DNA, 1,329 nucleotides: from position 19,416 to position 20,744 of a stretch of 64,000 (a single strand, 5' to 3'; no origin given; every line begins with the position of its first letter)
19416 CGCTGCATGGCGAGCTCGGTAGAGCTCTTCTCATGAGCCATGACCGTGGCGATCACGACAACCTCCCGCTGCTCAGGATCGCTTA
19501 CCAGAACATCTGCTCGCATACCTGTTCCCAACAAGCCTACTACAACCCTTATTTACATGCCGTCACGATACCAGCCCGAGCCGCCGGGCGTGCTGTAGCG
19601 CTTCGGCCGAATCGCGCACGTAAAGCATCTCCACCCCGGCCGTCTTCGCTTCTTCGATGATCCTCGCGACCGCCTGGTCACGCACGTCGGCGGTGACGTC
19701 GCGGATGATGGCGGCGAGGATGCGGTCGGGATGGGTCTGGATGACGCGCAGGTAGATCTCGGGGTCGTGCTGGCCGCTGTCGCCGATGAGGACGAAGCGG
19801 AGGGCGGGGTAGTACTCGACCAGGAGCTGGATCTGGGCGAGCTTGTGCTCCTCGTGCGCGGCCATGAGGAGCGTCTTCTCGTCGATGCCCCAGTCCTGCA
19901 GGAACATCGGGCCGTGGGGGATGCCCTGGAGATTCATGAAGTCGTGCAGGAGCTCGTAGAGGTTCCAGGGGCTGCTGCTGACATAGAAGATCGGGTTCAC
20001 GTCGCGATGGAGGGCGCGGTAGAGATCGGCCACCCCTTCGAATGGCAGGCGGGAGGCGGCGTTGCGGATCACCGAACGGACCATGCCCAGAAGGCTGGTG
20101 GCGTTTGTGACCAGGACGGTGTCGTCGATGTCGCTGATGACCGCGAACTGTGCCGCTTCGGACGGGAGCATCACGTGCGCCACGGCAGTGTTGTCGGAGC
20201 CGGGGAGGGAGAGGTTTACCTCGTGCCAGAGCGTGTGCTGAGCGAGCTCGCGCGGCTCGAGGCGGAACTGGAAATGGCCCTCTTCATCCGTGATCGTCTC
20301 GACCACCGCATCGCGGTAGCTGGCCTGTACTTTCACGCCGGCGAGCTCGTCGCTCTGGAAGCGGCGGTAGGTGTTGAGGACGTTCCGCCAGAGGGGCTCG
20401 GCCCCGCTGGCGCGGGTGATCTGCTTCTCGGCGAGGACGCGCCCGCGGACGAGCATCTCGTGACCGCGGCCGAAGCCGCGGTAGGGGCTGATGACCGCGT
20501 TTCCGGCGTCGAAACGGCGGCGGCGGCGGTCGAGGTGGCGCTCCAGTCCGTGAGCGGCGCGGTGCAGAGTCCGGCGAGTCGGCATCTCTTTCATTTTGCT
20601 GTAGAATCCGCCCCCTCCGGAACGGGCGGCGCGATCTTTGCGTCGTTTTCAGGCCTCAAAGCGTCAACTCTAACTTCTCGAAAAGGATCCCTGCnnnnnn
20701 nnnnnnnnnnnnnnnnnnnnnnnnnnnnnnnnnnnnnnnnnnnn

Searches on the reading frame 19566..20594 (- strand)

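Call 40: search_protein_families(library=pfam, max_evalue=0.00001, proteins=[window:19566-20594:-])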
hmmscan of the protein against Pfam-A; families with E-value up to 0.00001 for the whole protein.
window:19566-20594:- (343 aa): 1 family
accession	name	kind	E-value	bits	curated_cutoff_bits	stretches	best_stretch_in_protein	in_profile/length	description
PF09949.15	APP1_cat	-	1e-49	168.8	27.1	1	150-299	1-154/154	Phosphatidate phosphatase APP1, catalytic domain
